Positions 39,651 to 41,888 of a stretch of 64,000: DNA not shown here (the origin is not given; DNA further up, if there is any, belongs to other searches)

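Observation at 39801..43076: FGE-sulfatase-domain protein, 51-aa signal-peptide ORF and glycosyltransferase-like gene embedded in the virion structural operon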

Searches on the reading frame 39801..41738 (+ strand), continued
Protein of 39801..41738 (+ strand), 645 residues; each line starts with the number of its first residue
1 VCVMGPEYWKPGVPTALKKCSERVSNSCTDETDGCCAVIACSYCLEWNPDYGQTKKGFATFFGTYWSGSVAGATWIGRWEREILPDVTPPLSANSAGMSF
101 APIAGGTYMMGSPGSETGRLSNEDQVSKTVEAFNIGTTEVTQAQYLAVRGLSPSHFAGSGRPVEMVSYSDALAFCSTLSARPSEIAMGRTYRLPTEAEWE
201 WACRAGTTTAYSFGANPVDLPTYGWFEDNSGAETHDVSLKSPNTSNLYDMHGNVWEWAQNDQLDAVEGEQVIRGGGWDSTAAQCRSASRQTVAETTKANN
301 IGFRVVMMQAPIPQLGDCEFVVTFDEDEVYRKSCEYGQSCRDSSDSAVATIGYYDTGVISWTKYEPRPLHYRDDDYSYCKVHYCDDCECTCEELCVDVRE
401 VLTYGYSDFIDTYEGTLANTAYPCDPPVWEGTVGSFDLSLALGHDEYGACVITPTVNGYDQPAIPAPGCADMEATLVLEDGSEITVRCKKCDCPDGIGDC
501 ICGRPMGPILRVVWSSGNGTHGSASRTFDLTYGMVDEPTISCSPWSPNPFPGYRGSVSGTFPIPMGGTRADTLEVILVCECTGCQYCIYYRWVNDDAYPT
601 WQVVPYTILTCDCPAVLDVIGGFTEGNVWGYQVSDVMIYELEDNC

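Call 56: fold_search(model_id=the predicted structure, library=viral)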
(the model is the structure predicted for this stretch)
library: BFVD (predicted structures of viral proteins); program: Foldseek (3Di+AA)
matches with E <= 10: 372; with E <= 0.001: 2
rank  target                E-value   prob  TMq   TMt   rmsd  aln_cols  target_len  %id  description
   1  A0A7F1                1.0e-14  1.00  0.25  0.64   5.5       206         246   45  Sulfatase-modifying factor enzyme-like domain-containing protein [Microcystis phage LMM01]
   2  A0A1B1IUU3            2.1e-10  1.00  0.29  0.31   5.5       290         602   24  (no name in the UniProt tables at hand)
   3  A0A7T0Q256            1.1e-03  0.18  0.09  0.10  37.5       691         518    9  (no name in the UniProt tables at hand)
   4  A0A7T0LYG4            1.6e-02  0.33  0.10  0.16  20.5       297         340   12  (no name in the UniProt tables at hand)
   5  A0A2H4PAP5            4.3e-02  0.04  0.08  0.07  27.8       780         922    9  (no name in the UniProt tables at hand)
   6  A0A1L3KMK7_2          4.7e-02  0.07  0.08  0.05  20.7       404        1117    8  (no name in the UniProt tables at hand)
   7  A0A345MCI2            5.5e-02  0.02  0.06  0.05  38.7       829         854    9  Minor tail protein [Gordonia phage Teatealatte]
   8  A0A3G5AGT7            7.8e-02  0.12  0.06  0.07  19.3       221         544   10  PDZ domain-containing protein [Solumvirus sp.]
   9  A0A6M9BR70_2          9.4e-02  0.15  0.06  0.05  19.4       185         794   11  Uncharacterized protein [Kummerowia striata picorna-like virus]
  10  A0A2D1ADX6            9.4e-02  0.02  0.06  0.04  42.0       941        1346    8  Minor tail protein [Rhodococcus phage Trina]
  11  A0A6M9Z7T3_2          1.0e-01  0.06  0.06  0.05  23.7       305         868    8  Polymerase polyprotein [Riboviria sp.]
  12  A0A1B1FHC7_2          1.5e-01  0.03  0.06  0.04  24.4       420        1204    7  Polyprotein [Nylanderia fulva virus 1]
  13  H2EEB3                1.6e-01  0.12  0.07  0.16  18.9       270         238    6  Uncharacterized protein [Moumouvirus sp. 'Monve']
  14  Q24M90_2              1.6e-01  0.08  0.06  0.04  21.6       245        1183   13  RNA1 polyprotein [Raspberry ringspot virus]
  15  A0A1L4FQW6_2          1.6e-01  0.04  0.07  0.06  22.6       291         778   11  (no name in the UniProt tables at hand)
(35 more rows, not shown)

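Call 60: search_dna_similar(query=P0024, collection=phages, mode=protein, max_evalue=0.001)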
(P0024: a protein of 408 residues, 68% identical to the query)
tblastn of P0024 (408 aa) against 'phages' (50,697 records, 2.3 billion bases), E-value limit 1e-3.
No match.

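Call 62: find_related_loci(query=A2, collection=genome_contigs, flank=10000)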
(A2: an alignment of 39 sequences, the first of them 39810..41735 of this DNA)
Query A2 (642 aa) in genome_contigs; peptide patterns used: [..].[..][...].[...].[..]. (x = any residue, [..] = any of these).
33 stretches matched a pattern, but none encodes a relative of the query by tblastn (E <= 1e-3).

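Call 80: search_protein_families(library=ncbifam, proteins=[window:39810-41735:+], max_evalue=0.01)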
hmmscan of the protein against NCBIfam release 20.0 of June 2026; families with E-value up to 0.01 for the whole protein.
window:39810-41735:+ (642 aa): 8 families
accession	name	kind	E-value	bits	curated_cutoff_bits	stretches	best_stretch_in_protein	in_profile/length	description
TIGR03525.2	GldK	equivalog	1.3e-18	67.5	350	2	158-257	220-336/408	T9SS ring complex lipoprotein PorK/GldK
NF051459.1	pyoverdine_PvdO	equivalog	1.7e-14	53.5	500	1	150-303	110-277/280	dihydropyoverdine dehydrogenase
TIGR02171.1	Fb_sc_TIGR02171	subfamily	2e-10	39.3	544.35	1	186-306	157-283/912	TIGR02171 family lipoprotein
TIGR03440.2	egtB_TIGR03440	equivalog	1.4e-09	37.6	360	1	186-257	291-350/413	ergothioneine biosynthesis protein EgtB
TIGR03524.1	GldJ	equivalog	6.8e-09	34.9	458.2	0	184-203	260-279/559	gliding motility lipoprotein GldJ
NF041186.1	SenA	equivalog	4.7e-08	32.8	420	1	158-257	271-320/382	selenoneine synthase SenA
TIGR04344.1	ovoA_Nterm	equivalog_domain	2.3e-06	26.8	400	1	159-267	297-391/444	5-histidylcysteine sulfoxide synthase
TIGR03530.1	GldJ_short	equivalog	3.1e-05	23.1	382.9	0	267-307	353-393/396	gliding motility lipoprotein GldJ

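Call 84: find_homologous_proteins(query=A8, max_evalue=0.001)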
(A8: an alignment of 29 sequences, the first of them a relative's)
Query A8 (29 sequences) (408 aa, profile of the alignment): 219 proteins with E <= 0.001 among 8000 candidates; the best 120 are listed.
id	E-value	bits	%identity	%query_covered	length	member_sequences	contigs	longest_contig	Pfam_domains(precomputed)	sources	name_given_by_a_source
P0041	5.5e-178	611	70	100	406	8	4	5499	-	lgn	-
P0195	5.2e-176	604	72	100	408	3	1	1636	-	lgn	-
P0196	1.0e-175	603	66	100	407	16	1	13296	-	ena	-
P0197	5.4e-175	601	75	100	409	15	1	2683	-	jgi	jgi:hypothetical protein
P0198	2.2e-173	595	61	100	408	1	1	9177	-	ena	-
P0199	2.7e-173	595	67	100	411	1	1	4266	-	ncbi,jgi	jgi:hypothetical protein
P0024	5.4e-173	594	100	100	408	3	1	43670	-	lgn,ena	-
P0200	2.0e-172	592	74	100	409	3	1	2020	-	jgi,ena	-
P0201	8.1e-171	587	60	100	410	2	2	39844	-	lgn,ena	-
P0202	4.6e-170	585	69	100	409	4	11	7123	-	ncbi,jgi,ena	jgi:hypothetical protein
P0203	2.4e-169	582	65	100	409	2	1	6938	-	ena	-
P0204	3.4e-169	582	70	100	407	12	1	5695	-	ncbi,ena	-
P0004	4.9e-169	581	61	79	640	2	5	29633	PF03781.23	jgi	jgi:hypothetical protein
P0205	2.0e-168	579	64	100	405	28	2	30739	-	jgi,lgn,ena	-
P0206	2.0e-168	579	63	100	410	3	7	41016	-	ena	-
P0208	5.6e-168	578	63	100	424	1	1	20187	-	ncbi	-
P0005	3.2e-166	572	64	79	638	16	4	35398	PF03781.23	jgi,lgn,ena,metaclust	metaclust:\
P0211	8.0e-166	571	58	100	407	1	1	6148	-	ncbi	-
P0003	8.1e-163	561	69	79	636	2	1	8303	PF03781.23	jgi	jgi:formylglycine-generating enzyme required for sulfatase activity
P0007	7.7e-161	554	56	79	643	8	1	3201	PF03781.23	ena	-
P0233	3.4e-156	539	60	95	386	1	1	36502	-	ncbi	-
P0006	1.4e-155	537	61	83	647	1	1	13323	PF03781.23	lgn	-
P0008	7.0e-155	534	58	80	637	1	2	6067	PF03781.23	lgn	-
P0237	3.9e-152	525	57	65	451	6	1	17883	-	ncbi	-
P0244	1.3e-146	507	55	100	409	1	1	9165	-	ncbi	-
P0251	5.1e-143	495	62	63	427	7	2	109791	-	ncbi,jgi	-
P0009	1.5e-142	494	56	79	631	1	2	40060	PF03781.23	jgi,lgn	jgi:hypothetical protein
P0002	6.6e-136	472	66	79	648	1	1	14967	PF03781.23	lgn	-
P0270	2.0e-135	470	49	43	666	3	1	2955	PF03781.23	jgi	jgi:hypothetical protein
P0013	4.8e-135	469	51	48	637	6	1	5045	PF03781.23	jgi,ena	jgi:formylglycine-generating enzyme required for sulfatase activity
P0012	2.8e-130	453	59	43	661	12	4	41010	PF03781.23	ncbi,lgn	-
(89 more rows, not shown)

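Call 91: search_protein_families(library=pfam, proteins=[L002:12045-13277:+, L009:11938-14445:+, L023:11390-14065:+, L001:11375-12772:+, L026:7738-9555:+, L053:8083-10524:+, L050:10707-12662:+, L062:6811-8250:+], max_evalue=0.01)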
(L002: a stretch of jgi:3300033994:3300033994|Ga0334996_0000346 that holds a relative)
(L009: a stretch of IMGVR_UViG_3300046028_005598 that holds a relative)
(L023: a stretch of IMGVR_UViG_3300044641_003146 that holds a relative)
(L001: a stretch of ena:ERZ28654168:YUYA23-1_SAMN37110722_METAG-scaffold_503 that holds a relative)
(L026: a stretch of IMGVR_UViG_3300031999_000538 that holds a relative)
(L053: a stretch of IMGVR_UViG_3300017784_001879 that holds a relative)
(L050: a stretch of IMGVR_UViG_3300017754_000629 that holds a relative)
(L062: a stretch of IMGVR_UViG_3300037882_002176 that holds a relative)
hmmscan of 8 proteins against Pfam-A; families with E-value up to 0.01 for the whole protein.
L002:12045-13277:+ (411 aa): 1 family
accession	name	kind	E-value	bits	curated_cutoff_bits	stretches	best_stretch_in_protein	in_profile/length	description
PF19668.4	DUF6171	-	2.1e-06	28.5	27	1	116-156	40-80/80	Family of unknown function (DUF6171)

L009:11938-14445:+ (836 aa): 1 family
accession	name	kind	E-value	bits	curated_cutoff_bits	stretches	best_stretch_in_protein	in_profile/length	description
PF13578.12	Methyltransf_24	-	0.0002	22.6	26.3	1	730-784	52-105/105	Methyltransferase domain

L023:11390-14065:+ (892 aa): 1 family
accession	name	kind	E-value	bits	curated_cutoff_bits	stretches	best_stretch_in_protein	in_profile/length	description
PF00535.33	Glycos_transf_2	-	6.2e-07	29.9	23.3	1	681-776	11-105/168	Glycosyl transferase family 2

L001:11375-12772:+ (466 aa): 1 family
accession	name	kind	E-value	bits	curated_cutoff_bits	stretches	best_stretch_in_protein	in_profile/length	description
PF00156.33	Pribosyltran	-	3.4e-08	33.4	26.3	1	197-303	20-133/158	Phosphoribosyl transferase domain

L026:7738-9555:+ (606 aa): 1 family
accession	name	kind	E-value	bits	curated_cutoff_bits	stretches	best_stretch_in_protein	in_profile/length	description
PF13578.12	Methyltransf_24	-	0.00033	21.9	26.3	1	507-553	57-104/105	Methyltransferase domain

L053:8083-10524:+ (814 aa): 1 family
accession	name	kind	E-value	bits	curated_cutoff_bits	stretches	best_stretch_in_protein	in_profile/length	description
PF13578.12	Methyltransf_24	-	0.00093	20.5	26.3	1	731-770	63-104/105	Methyltransferase domain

L050:10707-12662:+ (652 aa): 1 family
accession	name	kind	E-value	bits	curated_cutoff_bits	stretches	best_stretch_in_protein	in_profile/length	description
PF00535.33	Glycos_transf_2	-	3.3e-07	30.8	23.3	1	441-534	11-103/168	Glycosyl transferase family 2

L062:6811-8250:+ (480 aa): 0 families

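Call 96: list_cluster_members(proteins=[P0001, P0012, P0121, P0175, P0251, P0208, P0211, P0233, P0237, P0244])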
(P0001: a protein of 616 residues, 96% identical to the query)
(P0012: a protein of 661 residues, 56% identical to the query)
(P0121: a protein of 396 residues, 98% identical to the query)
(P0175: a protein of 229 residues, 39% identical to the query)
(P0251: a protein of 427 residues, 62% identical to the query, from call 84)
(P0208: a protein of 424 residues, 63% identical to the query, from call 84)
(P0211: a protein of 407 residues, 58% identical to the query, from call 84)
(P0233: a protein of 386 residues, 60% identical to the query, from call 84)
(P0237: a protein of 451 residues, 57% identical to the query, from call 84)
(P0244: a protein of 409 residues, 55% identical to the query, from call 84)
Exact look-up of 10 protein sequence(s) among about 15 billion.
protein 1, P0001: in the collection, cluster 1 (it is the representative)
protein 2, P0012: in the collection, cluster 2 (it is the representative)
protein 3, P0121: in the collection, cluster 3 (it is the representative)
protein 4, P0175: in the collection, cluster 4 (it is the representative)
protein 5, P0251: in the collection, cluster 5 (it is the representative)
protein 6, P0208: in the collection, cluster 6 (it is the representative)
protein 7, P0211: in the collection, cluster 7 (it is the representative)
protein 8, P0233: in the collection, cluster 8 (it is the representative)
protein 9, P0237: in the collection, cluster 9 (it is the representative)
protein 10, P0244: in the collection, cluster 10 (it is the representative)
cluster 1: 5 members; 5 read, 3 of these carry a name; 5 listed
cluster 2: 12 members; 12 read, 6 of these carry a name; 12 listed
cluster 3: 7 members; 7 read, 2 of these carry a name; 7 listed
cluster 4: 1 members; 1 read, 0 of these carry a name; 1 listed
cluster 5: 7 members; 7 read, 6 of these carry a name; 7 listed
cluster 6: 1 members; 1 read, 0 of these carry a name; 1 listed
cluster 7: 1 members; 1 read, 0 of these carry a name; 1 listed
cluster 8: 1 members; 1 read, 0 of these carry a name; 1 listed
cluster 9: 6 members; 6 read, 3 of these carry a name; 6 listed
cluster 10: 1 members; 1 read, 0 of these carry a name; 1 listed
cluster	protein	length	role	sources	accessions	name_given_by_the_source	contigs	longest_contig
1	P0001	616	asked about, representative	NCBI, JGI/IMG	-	formylglycine-generating enzyme required for sulfatase activity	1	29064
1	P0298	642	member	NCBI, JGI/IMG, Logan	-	formylglycine-generating enzyme required for sulfatase activity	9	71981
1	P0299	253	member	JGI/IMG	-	hypothetical protein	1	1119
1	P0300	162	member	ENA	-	-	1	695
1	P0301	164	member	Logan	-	-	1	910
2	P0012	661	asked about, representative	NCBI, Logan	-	-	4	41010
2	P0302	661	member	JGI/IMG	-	formylglycine-generating enzyme required for sulfatase activity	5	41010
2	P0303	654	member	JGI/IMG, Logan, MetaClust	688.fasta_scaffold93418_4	formylglycine-generating enzyme required for sulfatase activity | \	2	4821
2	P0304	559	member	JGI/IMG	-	hypothetical protein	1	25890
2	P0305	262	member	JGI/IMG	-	hypothetical protein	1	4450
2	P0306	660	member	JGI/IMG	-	formylglycine-generating enzyme required for sulfatase activity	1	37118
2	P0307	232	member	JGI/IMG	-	hypothetical protein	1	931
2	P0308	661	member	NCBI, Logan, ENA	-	-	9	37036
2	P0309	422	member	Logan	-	-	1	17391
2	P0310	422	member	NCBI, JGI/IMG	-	-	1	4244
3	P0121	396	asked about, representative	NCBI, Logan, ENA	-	-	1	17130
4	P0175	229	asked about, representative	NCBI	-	-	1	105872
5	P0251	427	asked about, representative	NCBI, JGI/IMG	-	-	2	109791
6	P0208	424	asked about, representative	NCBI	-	-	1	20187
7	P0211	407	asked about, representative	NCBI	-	-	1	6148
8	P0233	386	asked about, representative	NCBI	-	-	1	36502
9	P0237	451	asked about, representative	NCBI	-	-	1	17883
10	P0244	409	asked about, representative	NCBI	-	-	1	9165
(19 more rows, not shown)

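Call 99: find_encoding_contigs(protein=window:39810-41738:+, flank=1000, max_places=4)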
Protein window:39810-41738:+ (642 aa): 16 contigs read that carry it; 4 places shown.
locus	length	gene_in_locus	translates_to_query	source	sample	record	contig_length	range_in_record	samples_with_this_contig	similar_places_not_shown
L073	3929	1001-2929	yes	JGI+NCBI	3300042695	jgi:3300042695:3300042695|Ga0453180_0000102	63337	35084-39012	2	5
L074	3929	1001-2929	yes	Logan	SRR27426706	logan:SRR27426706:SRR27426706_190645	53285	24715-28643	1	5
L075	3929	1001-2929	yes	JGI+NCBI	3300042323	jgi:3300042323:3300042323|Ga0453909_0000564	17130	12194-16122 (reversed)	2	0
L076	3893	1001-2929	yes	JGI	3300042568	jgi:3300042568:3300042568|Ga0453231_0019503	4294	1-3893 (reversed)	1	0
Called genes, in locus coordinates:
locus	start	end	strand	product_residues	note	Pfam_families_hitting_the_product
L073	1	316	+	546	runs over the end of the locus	-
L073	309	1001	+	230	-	-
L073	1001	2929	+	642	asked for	PF03781:FGE-sulfatase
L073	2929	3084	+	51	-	-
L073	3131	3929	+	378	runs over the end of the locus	-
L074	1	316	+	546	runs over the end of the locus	-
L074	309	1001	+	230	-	-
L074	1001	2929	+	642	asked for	PF03781:FGE-sulfatase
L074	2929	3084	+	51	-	-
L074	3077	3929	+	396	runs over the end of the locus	-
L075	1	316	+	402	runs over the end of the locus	-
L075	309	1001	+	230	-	-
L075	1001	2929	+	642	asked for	PF03781:FGE-sulfatase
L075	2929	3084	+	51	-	-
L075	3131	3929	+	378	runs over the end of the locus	-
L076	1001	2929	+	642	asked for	PF03781:FGE-sulfatase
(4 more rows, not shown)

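Call 106: search_protein_representatives(alignment_id=A10)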
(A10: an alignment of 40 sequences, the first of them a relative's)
Query: 40 sequences, 409 profile positions. Proteins with E-value up to 0.001 (for the whole library): 184; up to 1e-10: 158; up to 1e-30: 96. The best 150 are listed.
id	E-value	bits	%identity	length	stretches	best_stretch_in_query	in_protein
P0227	3.0e-183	626.2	-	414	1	1-409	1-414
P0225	4.7e-160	549.8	-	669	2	29-409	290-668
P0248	1.7e-158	544.6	-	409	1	1-405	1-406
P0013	3.6e-143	494.2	-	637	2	83-349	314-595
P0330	1.0e-140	486.1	-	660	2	1-258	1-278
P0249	4.7e-140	483.9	-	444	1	1-301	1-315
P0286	5.0e-140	483.8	-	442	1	1-375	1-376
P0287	8.9e-140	483.0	-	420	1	1-393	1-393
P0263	6.9e-130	450.4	-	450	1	1-348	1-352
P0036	1.9e-126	439.1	-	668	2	83-377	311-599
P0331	1.3e-125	436.3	-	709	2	1-258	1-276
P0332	6.1e-123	427.5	-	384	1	1-297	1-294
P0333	1.7e-118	412.8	-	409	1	1-409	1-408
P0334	5.1e-115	401.4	-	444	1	1-271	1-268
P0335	3.3e-114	398.8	-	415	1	1-348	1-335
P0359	1.4e-84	301.2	-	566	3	25-269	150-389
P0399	4.1e-40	154.7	-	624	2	12-147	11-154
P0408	3.3e-33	132.0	-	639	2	4-146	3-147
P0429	2.2e-24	102.9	-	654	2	15-145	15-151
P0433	8.9e-23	97.6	-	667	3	141-372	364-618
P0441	1.2e-20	90.6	-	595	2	12-144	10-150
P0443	2.1e-20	89.8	-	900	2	32-136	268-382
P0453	8.6e-17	77.9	-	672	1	29-342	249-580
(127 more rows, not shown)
